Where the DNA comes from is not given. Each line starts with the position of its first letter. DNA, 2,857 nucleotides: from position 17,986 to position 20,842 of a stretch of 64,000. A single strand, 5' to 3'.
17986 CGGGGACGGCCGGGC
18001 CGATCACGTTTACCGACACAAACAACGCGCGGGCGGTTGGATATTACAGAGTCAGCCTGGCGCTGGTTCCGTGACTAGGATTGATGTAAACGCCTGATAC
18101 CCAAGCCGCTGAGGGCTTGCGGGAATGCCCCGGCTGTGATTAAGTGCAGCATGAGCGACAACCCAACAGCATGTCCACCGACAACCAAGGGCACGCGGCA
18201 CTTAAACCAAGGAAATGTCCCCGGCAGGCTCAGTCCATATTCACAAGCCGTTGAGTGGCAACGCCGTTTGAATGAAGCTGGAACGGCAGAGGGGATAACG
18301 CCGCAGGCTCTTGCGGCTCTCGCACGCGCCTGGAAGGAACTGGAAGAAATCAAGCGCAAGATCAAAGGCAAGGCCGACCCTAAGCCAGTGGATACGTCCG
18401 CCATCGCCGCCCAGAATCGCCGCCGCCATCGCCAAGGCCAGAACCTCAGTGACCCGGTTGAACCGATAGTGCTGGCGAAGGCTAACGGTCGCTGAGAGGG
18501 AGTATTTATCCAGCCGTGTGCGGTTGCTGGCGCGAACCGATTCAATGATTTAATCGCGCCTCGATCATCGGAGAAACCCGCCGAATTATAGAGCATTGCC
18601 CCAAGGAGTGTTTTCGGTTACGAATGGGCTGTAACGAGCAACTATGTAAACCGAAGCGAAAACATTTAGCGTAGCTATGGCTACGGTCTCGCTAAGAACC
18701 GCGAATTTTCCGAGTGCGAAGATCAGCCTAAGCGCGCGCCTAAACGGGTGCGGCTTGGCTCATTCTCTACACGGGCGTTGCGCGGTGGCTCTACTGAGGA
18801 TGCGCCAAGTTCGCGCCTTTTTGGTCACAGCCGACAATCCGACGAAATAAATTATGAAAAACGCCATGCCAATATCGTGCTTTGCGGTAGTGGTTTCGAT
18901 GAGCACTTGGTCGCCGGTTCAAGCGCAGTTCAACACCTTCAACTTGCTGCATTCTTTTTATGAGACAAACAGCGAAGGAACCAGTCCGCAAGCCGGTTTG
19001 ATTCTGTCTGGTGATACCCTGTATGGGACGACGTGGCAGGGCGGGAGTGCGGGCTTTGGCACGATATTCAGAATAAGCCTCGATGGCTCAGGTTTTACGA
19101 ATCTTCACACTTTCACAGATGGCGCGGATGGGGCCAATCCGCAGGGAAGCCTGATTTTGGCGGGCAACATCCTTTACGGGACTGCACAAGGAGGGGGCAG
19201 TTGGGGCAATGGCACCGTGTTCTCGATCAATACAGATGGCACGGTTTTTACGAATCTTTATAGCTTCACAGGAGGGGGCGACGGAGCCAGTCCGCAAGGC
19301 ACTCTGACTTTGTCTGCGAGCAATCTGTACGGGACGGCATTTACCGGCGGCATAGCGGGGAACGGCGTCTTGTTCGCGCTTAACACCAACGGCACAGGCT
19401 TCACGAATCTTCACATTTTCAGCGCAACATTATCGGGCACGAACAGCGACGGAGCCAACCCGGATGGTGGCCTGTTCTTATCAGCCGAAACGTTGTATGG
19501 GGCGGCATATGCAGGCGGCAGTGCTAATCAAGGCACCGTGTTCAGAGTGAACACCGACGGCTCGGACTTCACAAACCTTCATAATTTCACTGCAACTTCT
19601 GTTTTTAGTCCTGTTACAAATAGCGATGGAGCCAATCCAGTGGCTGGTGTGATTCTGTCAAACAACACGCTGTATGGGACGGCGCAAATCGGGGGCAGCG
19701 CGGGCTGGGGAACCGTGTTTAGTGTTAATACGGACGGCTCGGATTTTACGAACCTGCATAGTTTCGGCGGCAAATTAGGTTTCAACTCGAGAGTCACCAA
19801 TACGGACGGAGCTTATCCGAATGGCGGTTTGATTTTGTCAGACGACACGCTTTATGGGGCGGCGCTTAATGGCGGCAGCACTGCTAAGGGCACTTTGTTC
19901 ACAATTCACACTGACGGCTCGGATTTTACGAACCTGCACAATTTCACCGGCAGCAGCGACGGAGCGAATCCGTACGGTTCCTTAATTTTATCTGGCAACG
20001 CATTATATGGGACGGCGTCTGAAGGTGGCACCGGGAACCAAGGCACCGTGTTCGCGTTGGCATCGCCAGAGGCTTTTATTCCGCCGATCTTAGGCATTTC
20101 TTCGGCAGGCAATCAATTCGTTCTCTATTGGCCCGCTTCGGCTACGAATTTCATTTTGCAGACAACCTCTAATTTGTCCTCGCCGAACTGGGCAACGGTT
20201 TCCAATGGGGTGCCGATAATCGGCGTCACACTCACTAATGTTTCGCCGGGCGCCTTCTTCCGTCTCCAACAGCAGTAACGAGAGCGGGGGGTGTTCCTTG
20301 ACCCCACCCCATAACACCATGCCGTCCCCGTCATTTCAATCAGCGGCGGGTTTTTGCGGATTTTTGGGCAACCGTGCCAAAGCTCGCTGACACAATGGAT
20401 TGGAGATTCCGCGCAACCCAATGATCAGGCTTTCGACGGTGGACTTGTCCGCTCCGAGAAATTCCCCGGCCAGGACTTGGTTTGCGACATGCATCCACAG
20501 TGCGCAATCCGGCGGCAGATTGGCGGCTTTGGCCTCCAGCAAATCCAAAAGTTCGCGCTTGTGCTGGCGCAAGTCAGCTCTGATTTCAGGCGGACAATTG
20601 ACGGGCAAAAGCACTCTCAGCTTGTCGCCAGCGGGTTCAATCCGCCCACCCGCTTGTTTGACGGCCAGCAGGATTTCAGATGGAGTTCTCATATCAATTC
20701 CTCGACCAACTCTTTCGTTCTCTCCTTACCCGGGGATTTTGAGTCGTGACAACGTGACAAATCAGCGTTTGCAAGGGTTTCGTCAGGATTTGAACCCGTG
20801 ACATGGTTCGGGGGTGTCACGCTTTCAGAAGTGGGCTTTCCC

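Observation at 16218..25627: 9.3-kb integrative element in tRNA-Leu(UAG) with an int / xis-HTH / Toprim-primase core (satellite or P4-like architecture)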

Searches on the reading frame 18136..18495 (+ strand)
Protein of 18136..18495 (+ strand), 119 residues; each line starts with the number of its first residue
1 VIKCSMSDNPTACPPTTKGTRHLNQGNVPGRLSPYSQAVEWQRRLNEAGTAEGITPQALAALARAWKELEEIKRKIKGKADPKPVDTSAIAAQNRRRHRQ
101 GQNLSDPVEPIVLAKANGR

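Call 6: search_protein_families(library=pfam, proteins=[window:18136-18495:+], max_evalue=0.01)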
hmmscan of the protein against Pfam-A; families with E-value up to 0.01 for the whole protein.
window:18136-18495:+ (119 aa): 0 families

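Call 9: search_protein_families(library=ncbifam, proteins=[window:18136-18495:+], max_evalue=0.01)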
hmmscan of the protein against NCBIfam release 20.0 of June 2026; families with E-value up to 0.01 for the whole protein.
window:18136-18495:+ (119 aa): 0 families

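Call 10: search_protein_families(library=phrogs, proteins=[window:18136-18495:+], max_evalue=0.01)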
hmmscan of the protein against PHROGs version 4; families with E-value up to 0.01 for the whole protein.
window:18136-18495:+ (119 aa): 0 families

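Call 11: search_protein_families(library=padloc, proteins=[window:18136-18495:+], max_evalue=0.01)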
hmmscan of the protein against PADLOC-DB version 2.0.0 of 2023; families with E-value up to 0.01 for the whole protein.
window:18136-18495:+ (119 aa): 1 family
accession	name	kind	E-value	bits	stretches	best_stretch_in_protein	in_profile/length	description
PDLC04208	HEC-01B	-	0.0035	15.4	1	54-100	63-109/157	-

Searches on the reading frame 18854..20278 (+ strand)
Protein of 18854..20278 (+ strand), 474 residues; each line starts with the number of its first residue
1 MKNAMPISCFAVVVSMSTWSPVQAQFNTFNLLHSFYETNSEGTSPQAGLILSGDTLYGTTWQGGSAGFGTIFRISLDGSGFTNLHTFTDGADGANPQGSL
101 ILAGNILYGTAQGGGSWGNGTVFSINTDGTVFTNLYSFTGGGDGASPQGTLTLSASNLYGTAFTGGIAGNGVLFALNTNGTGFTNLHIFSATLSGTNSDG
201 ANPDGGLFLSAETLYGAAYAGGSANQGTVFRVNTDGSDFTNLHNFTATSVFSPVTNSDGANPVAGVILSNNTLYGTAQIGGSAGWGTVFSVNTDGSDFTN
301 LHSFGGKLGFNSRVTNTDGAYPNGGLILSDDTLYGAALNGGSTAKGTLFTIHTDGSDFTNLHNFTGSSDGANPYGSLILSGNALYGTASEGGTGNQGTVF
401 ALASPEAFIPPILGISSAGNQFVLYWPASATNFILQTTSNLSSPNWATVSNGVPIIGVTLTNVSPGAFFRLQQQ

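Call 6: search_protein_families(library=pfam, proteins=[window:18854-20278:+], max_evalue=0.01)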
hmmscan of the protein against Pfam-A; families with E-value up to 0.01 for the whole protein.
window:18854-20278:+ (474 aa): 0 families

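Call 9: search_protein_families(library=ncbifam, proteins=[window:18854-20278:+], max_evalue=0.01)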
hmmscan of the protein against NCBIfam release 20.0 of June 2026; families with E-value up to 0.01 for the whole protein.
window:18854-20278:+ (474 aa): 1 family
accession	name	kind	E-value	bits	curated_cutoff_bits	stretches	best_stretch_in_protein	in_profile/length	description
TIGR03803.2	Gloeo_Verruco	domain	4.1e-82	269.8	44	7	42-91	1-49/50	choice-of-anchor tandem repeat GloVer-containing protein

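Call 10: search_protein_families(library=phrogs, proteins=[window:18854-20278:+], max_evalue=0.01)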
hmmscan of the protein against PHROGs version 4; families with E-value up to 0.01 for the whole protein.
window:18854-20278:+ (474 aa): 0 families

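Call 11: search_protein_families(library=padloc, proteins=[window:18854-20278:+], max_evalue=0.01)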
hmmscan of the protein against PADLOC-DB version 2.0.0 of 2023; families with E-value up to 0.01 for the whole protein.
window:18854-20278:+ (474 aa): 0 families

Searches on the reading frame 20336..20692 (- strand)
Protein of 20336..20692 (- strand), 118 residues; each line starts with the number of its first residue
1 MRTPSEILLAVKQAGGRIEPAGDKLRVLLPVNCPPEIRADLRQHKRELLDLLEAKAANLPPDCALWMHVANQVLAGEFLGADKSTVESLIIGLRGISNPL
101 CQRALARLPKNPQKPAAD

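Call 6: search_protein_families(library=pfam, proteins=[window:20336-20692:-], max_evalue=0.01)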
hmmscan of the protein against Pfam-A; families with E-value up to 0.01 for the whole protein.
window:20336-20692:- (118 aa): 1 family
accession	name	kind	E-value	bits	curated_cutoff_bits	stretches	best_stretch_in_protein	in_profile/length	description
PF18563.6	TubC_N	-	0.0094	16.5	26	0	22-53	19-51/52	TubC N-terminal docking domain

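Call 9: search_protein_families(library=ncbifam, proteins=[window:20336-20692:-], max_evalue=0.01)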
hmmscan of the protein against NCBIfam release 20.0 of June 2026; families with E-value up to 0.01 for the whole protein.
window:20336-20692:- (118 aa): 0 families

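Call 10: search_protein_families(library=phrogs, proteins=[window:20336-20692:-], max_evalue=0.01)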
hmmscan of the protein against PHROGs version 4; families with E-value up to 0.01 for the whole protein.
window:20336-20692:- (118 aa): 0 families

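Call 11: search_protein_families(library=padloc, proteins=[window:20336-20692:-], max_evalue=0.01)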
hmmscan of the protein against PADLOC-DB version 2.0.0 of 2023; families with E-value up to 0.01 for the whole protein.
window:20336-20692:- (118 aa): 0 families

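Call 66: find_homologous_proteins(query=window:20336-20692:-, max_evalue=0.00001)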
Query window:20336-20692:- (118 aa): 70 proteins with E <= 0.00001 among 78 candidates.
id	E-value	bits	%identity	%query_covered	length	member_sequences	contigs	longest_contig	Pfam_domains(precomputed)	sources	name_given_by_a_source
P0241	8.8e-71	253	100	100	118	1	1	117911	-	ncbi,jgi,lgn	ncbi:MAG TPA: hypothetical protein VGO59_09145 [Verrucomicrobiae bacterium]|jgi:hypothetical protein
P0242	2.3e-54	200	80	99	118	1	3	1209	-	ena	-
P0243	1.9e-51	191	76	99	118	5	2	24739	-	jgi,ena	jgi:hypothetical protein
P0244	1.9e-48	181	71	99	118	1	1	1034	-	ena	-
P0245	4.7e-47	177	73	97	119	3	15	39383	-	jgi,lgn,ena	jgi:hypothetical protein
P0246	2.0e-45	172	73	92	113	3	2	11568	-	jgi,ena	-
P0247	4.2e-44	167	71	92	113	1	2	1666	-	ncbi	-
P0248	4.5e-43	164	71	92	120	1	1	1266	-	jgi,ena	-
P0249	2.2e-42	162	70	92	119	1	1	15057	-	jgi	jgi:hypothetical protein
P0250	3.7e-42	161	70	97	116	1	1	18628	-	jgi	jgi:hypothetical protein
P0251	4.5e-42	161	69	92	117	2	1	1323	-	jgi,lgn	jgi:hypothetical protein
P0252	1.7e-41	159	70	92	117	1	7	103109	-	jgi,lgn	jgi:hypothetical protein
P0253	8.9e-41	157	67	92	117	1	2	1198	-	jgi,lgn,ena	jgi:hypothetical protein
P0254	1.2e-40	156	68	92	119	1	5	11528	-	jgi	jgi:hypothetical protein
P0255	2.0e-40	155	67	92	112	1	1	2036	-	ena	-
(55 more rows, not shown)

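Call 72: predict_structure(alignment_id=A5)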
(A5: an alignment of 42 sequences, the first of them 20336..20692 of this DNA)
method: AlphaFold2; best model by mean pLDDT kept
length: 118 residues; sequences in the alignment: 42
mean_pLDDT: 88.9   pTM: 0.69
mean pLDDT of the five models: 88.9, 87.0, 87.0, 86.5, 84.9
residues with pLDDT >= 90: 80; 70-90: 30; 50-70: 7; < 50: 1
segments of 3 or more residues with pLDDT < 50: none
pLDDT, mean of each block of 10 residues (from residue 1): 90 93 89 93 91 88 90 93 94 91 91 58
secondary structure, 60 per line:
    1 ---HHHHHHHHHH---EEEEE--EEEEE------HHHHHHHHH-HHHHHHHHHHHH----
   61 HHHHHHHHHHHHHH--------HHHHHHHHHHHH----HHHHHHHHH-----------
elements in order: H4-13 E17-21 E24-28 H35-43 H45-56 H61-74 H83-94 H99-107

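Call 76: fold_search(model_id=the predicted structure, library=pdb)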
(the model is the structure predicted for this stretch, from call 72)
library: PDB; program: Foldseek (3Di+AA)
matches with E <= 10: 67; with E <= 0.001: 0
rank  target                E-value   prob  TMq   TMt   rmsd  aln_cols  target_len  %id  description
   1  6ewt_MODEL_1_A        9.7e-03  1.00  0.44  0.79   1.5        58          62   24  Solution Structure of Rhabdopeptide NRPS Docking Domain Kj12B-NDD (released 2018-10-31)
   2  5t81_A                3.4e-02  1.00  0.38  0.09   1.3        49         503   24  Rhombohedral crystal form of the EpoB NRPS cyclization-docking bidomain from Sorangium cellulosum (released 2016-11-09)
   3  5t81_B                7.1e-02  1.00  0.37  0.09   1.5        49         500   24  Rhombohedral crystal form of the EpoB NRPS cyclization-docking bidomain from Sorangium cellulosum (released 2016-11-09)
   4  6ews_MODEL_1_A        7.5e-02  1.00  0.41  0.70   2.4        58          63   21  Solution Structure of Rhabdopeptide NRPS Docking Domain Kj12A-NDD (released 2018-10-31)
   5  8aqq_A                1.0e-01  1.00  0.40  0.78   1.3        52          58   35  SeMet-derived crystal structure of the N-terminal beta-hairpin docking (bHD) domain of the AerJ halogenase, from the a (released 2024-03-06)
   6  6ewu_MODEL_1_A        1.1e-01  1.00  0.45  0.81   1.8        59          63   20  Solution Structure of Rhabdopeptide NRPS Docking Domain Kj12C-NDD (released 2018-10-31)
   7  5t7z                  1.5e-01  1.00  0.38  0.10   1.8        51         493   22  Monoclinic crystal form of the EpoB NRPS cyclization-docking bidomain from Sorangium cellulosum (released 2016-11-09)
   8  6cgo_A                1.7e-01  0.99  0.42  0.10   2.0        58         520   28  Molecular basis for condensation domain-mediated chain release from the enacyloxin polyketide synthase (released 2019-02-27)
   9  8k91_A                2.5e-01  0.30  0.29  0.07  12.9       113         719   19  CryoEM structure of LonC S582A hepatmer with Lysozyme (released 2024-08-07)
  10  6ewv_MODEL_1_A        3.2e-01  0.99  0.43  0.51   2.2        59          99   20  Solution Structure of Docking Domain Complex of RXP NRPS: Kj12C NDD - Kj12B CDD (released 2018-10-31)
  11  6cgo_B                5.8e-01  0.97  0.41  0.10   1.7        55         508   27  Molecular basis for condensation domain-mediated chain release from the enacyloxin polyketide synthase (released 2019-02-27)
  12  5ueb_A                7.8e-01  0.54  0.27  0.23   3.9        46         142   17  Novel crystal structure of a hypothetical protein from Neisseria gonorrhoeae (released 2017-01-18)
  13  2jug_MODEL_1_A        9.4e-01  0.47  0.28  0.38   3.6        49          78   24  Multienzyme Docking in Hybrid Megasynthetases (released 2007-12-11)
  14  8k8v_A                9.4e-01  0.18  0.32  0.07  12.4       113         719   20  CryoEM structure of LonC protease hepatmer, apo state (released 2024-08-07)
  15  4rs8_A                3.3e+00  0.10  0.20  0.25   7.4        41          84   15  Apo structure of novel pNOB8 plasmid centromere binding protein (released 2015-09-16)
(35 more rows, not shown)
